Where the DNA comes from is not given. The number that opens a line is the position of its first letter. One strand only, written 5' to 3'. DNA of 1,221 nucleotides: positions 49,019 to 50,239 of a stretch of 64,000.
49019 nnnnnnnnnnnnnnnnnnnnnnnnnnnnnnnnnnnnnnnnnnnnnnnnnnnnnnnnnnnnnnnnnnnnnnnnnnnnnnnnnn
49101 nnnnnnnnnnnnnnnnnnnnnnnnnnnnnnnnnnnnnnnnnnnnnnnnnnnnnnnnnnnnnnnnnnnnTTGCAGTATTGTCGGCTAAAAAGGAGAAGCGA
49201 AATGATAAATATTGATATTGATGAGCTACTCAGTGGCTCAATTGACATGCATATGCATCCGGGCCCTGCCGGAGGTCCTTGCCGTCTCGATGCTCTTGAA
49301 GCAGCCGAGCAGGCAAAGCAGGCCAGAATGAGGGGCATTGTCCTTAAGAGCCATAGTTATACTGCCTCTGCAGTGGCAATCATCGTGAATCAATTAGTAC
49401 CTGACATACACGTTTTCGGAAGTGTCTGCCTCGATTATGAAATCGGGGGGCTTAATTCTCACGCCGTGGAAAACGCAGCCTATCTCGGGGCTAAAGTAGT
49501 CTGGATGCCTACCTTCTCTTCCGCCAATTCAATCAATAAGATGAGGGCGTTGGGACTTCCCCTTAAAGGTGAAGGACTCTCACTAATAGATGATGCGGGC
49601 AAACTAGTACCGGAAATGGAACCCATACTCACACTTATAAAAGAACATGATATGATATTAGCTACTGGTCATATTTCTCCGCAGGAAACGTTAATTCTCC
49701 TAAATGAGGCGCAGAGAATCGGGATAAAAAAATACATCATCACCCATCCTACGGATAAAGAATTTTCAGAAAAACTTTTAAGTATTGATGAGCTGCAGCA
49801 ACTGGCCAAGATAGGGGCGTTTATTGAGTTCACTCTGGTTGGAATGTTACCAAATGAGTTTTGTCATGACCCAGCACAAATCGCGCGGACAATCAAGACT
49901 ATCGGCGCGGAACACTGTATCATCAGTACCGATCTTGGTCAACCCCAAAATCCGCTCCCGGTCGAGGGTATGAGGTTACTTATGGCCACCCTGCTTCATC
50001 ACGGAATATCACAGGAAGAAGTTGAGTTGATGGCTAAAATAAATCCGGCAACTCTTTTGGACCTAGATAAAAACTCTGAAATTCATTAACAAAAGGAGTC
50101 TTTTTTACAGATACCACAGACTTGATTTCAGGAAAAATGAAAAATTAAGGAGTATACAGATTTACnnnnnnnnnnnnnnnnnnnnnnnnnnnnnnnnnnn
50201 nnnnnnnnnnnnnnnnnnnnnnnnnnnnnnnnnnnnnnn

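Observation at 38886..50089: GRE-centred pathway with no microcompartment genes: proposed eliminase/decarboxylase -> aldehyde -> AOR -> CoA-transferase pair -> hydratase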

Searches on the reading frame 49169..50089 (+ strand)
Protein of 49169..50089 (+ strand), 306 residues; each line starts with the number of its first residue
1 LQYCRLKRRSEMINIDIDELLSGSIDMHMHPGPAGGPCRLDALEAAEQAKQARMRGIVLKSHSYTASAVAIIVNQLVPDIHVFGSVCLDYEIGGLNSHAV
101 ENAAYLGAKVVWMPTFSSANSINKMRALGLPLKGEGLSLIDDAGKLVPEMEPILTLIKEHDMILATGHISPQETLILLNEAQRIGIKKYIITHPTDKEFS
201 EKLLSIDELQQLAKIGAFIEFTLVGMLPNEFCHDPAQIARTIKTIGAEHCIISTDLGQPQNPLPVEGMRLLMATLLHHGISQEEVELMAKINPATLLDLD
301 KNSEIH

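Call 3: search_protein_families(library=pfam, proteins=[window:49169-50089:+])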
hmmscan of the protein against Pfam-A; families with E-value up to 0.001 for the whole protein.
window:49169-50089:+ (306 aa): 1 family
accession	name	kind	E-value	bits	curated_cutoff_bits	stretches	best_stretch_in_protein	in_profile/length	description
PF19799.5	DUF6282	-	2.4e-62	210.6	26.8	1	23-220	1-196/196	Family of unknown function (DUF6282)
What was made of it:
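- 49202..50089 (+): DUF6282, a metal-dependent hydrolase of the amidohydrolase superfamily (HxH, H, H, D motifs). Specificity is unknown. PF19799 at 2e-62 (call 3).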

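Call 4: search_protein_families(library=ncbifam, proteins=[window:49169-50089:+])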
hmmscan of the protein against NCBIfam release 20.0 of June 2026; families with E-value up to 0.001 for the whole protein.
window:49169-50089:+ (306 aa): 0 families

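Call 40: search_solved_structures(query=window:49202-50089:+, max_evalue=1)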
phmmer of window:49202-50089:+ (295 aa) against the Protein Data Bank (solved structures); distinct sequences matched with E-value up to 1: 1.
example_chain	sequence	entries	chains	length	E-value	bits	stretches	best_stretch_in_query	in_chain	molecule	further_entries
8hkx_S15P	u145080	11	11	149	0.32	13.8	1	151-227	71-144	30S ribosomal protein S15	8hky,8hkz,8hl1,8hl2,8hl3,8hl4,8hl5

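Call 47: find_homologous_proteins(query=window:49202-50089:+)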
Query window:49202-50089:+ (295 aa): 1344 proteins with E <= 0.001 among 4880 candidates; the best 120 are listed.
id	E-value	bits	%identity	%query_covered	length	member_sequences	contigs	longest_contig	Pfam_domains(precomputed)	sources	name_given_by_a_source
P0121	4.6e-178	609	94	100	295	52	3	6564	PF19799.6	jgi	-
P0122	2.6e-174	596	91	100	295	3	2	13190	PF19799.6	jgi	jgi:hypothetical protein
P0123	8.2e-174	595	91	100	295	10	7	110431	PF19799.6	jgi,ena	-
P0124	3.7e-173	593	90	100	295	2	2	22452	PF19799.6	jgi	jgi:hypothetical protein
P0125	1.8e-172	590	91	100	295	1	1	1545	PF19799.6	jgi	jgi:hypothetical protein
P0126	3.1e-171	586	89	100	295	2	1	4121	PF19799.6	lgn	-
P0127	7.1e-171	585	89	100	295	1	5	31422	PF19799.6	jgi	jgi:hypothetical protein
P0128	2.1e-170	584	90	100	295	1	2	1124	PF19799.6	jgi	jgi:hypothetical protein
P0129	8.5e-169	578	89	100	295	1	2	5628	PF19799.6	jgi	jgi:hypothetical protein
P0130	5.6e-164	563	89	98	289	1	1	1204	PF19799.6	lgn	-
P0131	4.0e-163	560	86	100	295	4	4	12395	PF19799.6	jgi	jgi:predicted TIM-barrel fold metal-dependent hydrolase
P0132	4.7e-161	553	84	100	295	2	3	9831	PF19799.6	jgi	jgi:hypothetical protein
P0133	2.1e-160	551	85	98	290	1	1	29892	PF19799.6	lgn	-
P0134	4.0e-160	550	83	99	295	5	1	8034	PF19799.6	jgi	-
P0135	5.5e-160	549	87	98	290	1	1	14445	PF19799.6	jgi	jgi:hypothetical protein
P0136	3.0e-158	544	84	98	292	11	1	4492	PF19799.6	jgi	jgi:hypothetical protein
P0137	3.8e-156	537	81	99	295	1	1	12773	PF19799.6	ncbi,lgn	-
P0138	1.2e-155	535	80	99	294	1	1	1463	PF19799.6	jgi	jgi:hypothetical protein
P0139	1.7e-155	535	80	99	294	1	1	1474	PF19799.6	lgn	-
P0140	3.4e-155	534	83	99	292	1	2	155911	PF19799.6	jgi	jgi:hypothetical protein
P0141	2.2e-154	531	79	99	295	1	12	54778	PF19799.6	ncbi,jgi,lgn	-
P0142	4.0e-154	530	81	99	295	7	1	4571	PF19799.6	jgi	jgi:hypothetical protein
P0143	6.3e-151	520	79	99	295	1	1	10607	PF19799.6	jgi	jgi:hypothetical protein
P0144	7.9e-150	516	80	97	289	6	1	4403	PF19799.6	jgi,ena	-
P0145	5.4e-149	513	79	97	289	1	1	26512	PF19799.6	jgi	jgi:hypothetical protein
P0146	4.9e-148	510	78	97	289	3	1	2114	PF19799.6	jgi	-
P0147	6.2e-146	503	76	97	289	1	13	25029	PF19799.6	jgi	jgi:hypothetical protein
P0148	6.5e-146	503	81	93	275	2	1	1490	PF19799.6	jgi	jgi:hypothetical protein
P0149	8.4e-146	503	76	97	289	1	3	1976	PF19799.6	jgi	jgi:hypothetical protein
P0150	1.8e-145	502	77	98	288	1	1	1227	PF19799.6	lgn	-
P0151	2.3e-145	501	78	97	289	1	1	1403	PF19799.6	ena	-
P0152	2.8e-145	501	80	97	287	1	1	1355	PF19799.6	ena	-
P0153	4.0e-145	501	78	97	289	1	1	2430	PF19799.6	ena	-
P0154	5.5e-145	500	77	97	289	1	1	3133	PF19799.6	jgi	-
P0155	1.0e-144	499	77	97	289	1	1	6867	PF19799.6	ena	-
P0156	2.0e-144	498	77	97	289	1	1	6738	PF19799.6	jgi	-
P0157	1.3e-143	496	76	98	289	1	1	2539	PF19799.6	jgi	-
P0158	2.8e-143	495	79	93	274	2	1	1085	PF19799.6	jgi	-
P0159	3.5e-143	494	74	97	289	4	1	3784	PF19799.6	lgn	-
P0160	5.1e-143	494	76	97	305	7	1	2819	PF19799.6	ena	-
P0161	1.1e-142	493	76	97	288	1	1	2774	PF19799.6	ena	-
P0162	1.5e-142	492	76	95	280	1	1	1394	PF19799.6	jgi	jgi:hypothetical protein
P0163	2.4e-142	492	76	97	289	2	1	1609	PF19799.6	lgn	-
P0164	4.3e-142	491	76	98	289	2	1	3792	PF19799.6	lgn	-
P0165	1.2e-141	489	75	97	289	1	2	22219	PF19799.6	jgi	jgi:hypothetical protein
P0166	2.0e-141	489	74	98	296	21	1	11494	PF19799.6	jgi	-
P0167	2.6e-141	488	76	97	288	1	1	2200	PF19799.6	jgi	jgi:hypothetical protein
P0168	4.2e-140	484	73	98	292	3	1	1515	PF19799.6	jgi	jgi:hypothetical protein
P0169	3.4e-139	481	74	97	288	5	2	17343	PF19799.6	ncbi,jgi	-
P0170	3.7e-139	481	73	97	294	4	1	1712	PF19799.6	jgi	-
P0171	4.6e-139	481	75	97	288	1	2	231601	PF19799.6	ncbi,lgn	-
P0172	8.5e-139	480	75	97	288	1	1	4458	PF19799.6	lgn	-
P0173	1.1e-138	480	75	97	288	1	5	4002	PF19799.6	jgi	jgi:hypothetical protein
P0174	1.4e-138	479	75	97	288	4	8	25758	PF19799.6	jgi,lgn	jgi:hypothetical protein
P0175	3.4e-138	478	74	97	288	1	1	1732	PF19799.6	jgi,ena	-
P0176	3.5e-138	478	74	97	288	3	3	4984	PF19799.6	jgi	jgi:hypothetical protein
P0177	3.7e-138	478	73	97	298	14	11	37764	PF19799.6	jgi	jgi:hypothetical protein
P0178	4.1e-138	478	75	97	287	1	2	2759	PF19799.6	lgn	-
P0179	4.6e-138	478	74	97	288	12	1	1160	PF19799.6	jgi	-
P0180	4.7e-138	478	73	97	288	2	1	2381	PF19799.6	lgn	-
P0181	6.2e-138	477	73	97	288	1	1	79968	PF19799.6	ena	-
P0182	8.2e-138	477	74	97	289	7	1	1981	PF19799.6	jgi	jgi:hypothetical protein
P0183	8.3e-138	477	73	97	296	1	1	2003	PF19799.6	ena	-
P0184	1.3e-137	476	73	97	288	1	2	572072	PF19799.6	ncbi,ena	-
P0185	1.4e-137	476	73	97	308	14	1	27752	PF19799.6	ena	-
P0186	1.7e-137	476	73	97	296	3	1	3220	PF19799.6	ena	-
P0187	1.7e-137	476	72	97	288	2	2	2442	PF19799.6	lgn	-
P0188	4.0e-137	474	71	97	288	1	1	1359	PF19799.6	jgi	-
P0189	4.8e-137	474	72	97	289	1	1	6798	PF19799.6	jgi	jgi:hypothetical protein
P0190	6.5e-137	474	73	97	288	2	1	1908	PF19799.6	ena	-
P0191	7.5e-137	474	73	97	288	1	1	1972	PF19799.6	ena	-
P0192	1.4e-136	473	71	97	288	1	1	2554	PF19799.6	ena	-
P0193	1.5e-136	473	73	97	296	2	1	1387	PF19799.6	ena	-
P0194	2.0e-136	472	73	97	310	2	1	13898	PF19799.6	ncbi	-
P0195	3.0e-136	472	72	97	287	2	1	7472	PF19799.6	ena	-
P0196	3.8e-136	471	73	97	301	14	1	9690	PF19799.6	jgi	jgi:hypothetical protein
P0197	6.6e-136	470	73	97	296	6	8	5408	PF19799.6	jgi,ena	jgi:hypothetical protein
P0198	8.2e-136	470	74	97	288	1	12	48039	PF19799.6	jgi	jgi:hypothetical protein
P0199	8.4e-136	470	71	97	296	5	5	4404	PF02126.26,PF19799.6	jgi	-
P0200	1.3e-135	470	72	97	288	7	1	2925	PF19799.6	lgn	-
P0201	1.5e-135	469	72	97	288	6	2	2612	PF19799.6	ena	-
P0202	2.0e-135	469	73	97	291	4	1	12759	PF19799.6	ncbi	-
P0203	2.1e-135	469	73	97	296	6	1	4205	PF19799.6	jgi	jgi:hypothetical protein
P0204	2.6e-135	468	72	97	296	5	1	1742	PF19799.6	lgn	-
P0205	9.2e-135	467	73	97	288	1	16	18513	PF19799.6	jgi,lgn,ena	jgi:hypothetical protein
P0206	1.8e-134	466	73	97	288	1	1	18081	PF19799.6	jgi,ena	-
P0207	4.5e-134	464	72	97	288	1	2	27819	PF19799.6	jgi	jgi:histidinol phosphatase-like PHP family hydrolase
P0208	5.6e-134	464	72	97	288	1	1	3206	PF19799.6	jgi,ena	-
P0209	1.4e-133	463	70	97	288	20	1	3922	PF19799.6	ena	-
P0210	1.8e-133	462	73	97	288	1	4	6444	PF19799.6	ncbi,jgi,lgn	-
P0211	3.0e-133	462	69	97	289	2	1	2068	PF19799.6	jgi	jgi:hypothetical protein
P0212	3.0e-133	462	72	97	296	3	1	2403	PF19799.6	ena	-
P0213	4.5e-133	461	71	97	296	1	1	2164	PF19799.6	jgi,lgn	jgi:hypothetical protein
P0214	1.1e-132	460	76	92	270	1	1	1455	PF19799.6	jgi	jgi:hypothetical protein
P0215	2.5e-132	459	72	97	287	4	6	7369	PF19799.6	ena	-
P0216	3.2e-132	458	70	98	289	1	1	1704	PF19799.6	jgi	jgi:imidazolonepropionase-like amidohydrolase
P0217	2.2e-131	456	71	97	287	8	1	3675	PF19799.6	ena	-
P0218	2.3e-131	456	68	97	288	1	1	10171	PF19799.6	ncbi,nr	ncbi:MAG: hypothetical protein A2158_08480 [Chloroflexi bacterium RBG_13_46_14]|nr:MAG: hypothetical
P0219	4.3e-131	455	70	97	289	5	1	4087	PF19799.6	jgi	jgi:hypothetical protein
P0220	7.8e-131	454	69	98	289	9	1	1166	PF19799.6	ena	-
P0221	1.3e-130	453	70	97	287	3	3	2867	PF19799.6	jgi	jgi:hypothetical protein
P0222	2.2e-130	452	68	97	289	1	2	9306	PF19799.6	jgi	jgi:hypothetical protein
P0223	9.9e-130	450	70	97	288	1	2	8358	PF19799.6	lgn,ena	-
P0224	1.1e-129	450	67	97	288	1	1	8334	PF19799.6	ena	-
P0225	2.4e-129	449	71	97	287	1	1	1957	PF19799.6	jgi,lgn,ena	-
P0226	4.5e-129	448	70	97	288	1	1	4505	PF19799.6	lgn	-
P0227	4.6e-129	448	66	97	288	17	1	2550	PF19799.6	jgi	jgi:hypothetical protein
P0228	5.0e-129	448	72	97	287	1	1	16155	PF19799.6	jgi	jgi:hypothetical protein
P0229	5.4e-129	448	67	97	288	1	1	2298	PF19799.6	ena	-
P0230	6.5e-129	448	67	98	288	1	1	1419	PF19799.6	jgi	-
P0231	6.5e-129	448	67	96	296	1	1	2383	PF19799.6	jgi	jgi:hypothetical protein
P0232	1.2e-128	447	70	97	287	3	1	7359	PF19799.6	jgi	jgi:hypothetical protein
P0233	1.7e-128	446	70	97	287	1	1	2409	PF19799.6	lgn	-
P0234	2.0e-128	446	69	98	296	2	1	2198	PF19799.6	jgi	jgi:hypothetical protein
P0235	2.3e-128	446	71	97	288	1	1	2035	PF19799.6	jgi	jgi:hypothetical protein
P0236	4.0e-128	445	70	97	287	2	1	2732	PF19799.6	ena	-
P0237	4.7e-128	445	69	97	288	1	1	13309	PF19799.6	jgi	jgi:hypothetical protein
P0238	1.1e-127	444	65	97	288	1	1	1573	PF19799.6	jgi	jgi:hypothetical protein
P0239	1.5e-127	443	70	97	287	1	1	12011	PF19799.6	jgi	jgi:hypothetical protein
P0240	3.8e-127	442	70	97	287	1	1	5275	PF19799.6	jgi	jgi:hypothetical protein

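Call 65: predict_structure(alignment_id=A1)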
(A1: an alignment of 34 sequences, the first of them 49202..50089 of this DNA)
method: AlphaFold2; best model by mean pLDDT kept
length: 295 residues; sequences in the alignment: 34
mean_pLDDT: 87.2   pTM: 0.89
mean pLDDT of the five models: 87.2, 85.6, 85.2, 83.7, 83.3
residues with pLDDT >= 90: 185; 70-90: 77; 50-70: 22; < 50: 11
segments of 3 or more residues with pLDDT < 50: 215-218, 290-295
pLDDT, mean of each block of 10 residues (from residue 1): 82 92 61 94 93 80 92 91 93 93 89 84 89 97 98 94 95 96 73 91 93 55 84 97 81 90 93 97 88 34
secondary structure, 60 per line:
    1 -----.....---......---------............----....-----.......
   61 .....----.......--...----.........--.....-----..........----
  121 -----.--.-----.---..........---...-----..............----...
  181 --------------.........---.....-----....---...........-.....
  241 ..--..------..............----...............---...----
elements in order: H6-10 E14-19 H29-40 E45-48 H54-65 E70-76 H86-94 E97-101 H108-116 H139-148 E152-154 H160-173 E178-180 H195-203 E207-211 H217-220 H224-234 E239-242 H253-266 H271-285
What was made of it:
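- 49202..50089 (+): AF2 pLDDT 87 (call 65).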

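Call 72: fold_search(model_id=the predicted structure, library=pdb)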
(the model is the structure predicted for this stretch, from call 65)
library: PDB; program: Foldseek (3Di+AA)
matches with E <= 10: 1697; with E <= 0.001: 158
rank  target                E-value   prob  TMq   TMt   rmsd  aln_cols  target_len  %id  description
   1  2i5g_A                1.2e-08  1.00  0.64  0.59   4.9       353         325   12  Crystal strcuture of amidohydrolase from Pseudomonas aeruginosa (released 2006-09-05)
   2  1bf6_A                8.4e-08  1.00  0.58  0.59  10.8       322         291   14  PHOSPHOTRIESTERASE HOMOLOGY PROTEIN FROM ESCHERICHIA COLI (released 1999-06-08)
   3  1ymy_B                4.7e-07  1.00  0.57  0.52   4.9       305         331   15  Crystal Structure of the N-Acetylglucosamine-6-phosphate deacetylase from Escherichia coli K12 (released 2005-02-01)
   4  8uqz_A                7.9e-07  1.00  0.52  0.49  10.8       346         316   18  Round 18 Arylesterase Variant of Phosphotriesterase Bound to Gadolinium(III) Measured at 9.5 keV (released 2024-04-03)
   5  5wcq_A                1.8e-06  1.00  0.53  0.51  10.8       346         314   17  Phosphotriesterase variant S2 (released 2018-07-04)
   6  1yix_A                3.1e-06  1.00  0.59  0.65   5.7       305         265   12  Crystal structure of YCFH, TATD homolog from Escherichia coli K12, at 1.9 A resolution (released 2005-01-25)
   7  9h0b_B                3.1e-06  1.00  0.61  0.51   7.2       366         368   11  Crystal structure of the Porcine Hemagglutinating Encephalomyelitis Virus (PHEV) receptor binding domain in complex wi (released 2025-08-06)
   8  8ihs_A                3.9e-06  1.00  0.59  0.45   5.9       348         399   11  Cryo-EM structure of ochratoxin A-detoxifying amidohydrolase ADH3 in complex with ochratoxin A (released 2023-08-30)
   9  1pok_A                4.4e-06  1.00  0.59  0.48   5.4       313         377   16  Crystal structure of Isoaspartyl Dipeptidase (released 2004-06-22)
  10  5lp3_I                4.9e-06  1.00  0.59  0.48   5.4       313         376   16  Three tetrameric rings of Isoaspartyl Dipeptidase fitted in an EM volume. (released 2017-07-26)
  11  1zzm                  5.9e-06  1.00  0.57  0.63   9.8       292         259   14  Crystal structure of YJJV, TATD Homolog from Escherichia coli k12, at 1.8 A resolution (released 2005-06-28)
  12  8j85_A                8.3e-06  1.00  0.62  0.48   5.8       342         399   13  Cryo-EM structure of ochratoxin A-detoxifying amidohydrolase ADH3 mutant S88E in complex with ochratoxin A (released 2023-08-30)
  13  3lu2_A                8.3e-06  1.00  0.59  0.57   6.0       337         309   13  Structure of lmo2462, a Listeria monocytogenes amidohydrolase family putative dipeptidase (released 2010-03-09)
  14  1j6o                  8.3e-06  1.00  0.55  0.61   6.2       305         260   12  Crystal structure of TatD-related deoxyribonuclease (TM0667) from Thermotoga maritima at 1.8 A resolution (released 2002-10-30)
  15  4cqc_B                8.8e-06  1.00  0.56  0.43   7.1       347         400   12  The reaction mechanism of the N-isopropylammelide isopropylaminohydrolase AtzC: insights from structural and mutagenes (released 2015-03-04)
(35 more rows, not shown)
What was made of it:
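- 49202..50089 (+): Foldseek matches 2i5g, PHP 1bf6, NagA and TatD at TM about 0.6 (call 72).
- Checked: The AF2 model (pLDDT 87) matches amidohydrolase-superfamily TIM barrels (calls 65, 72).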
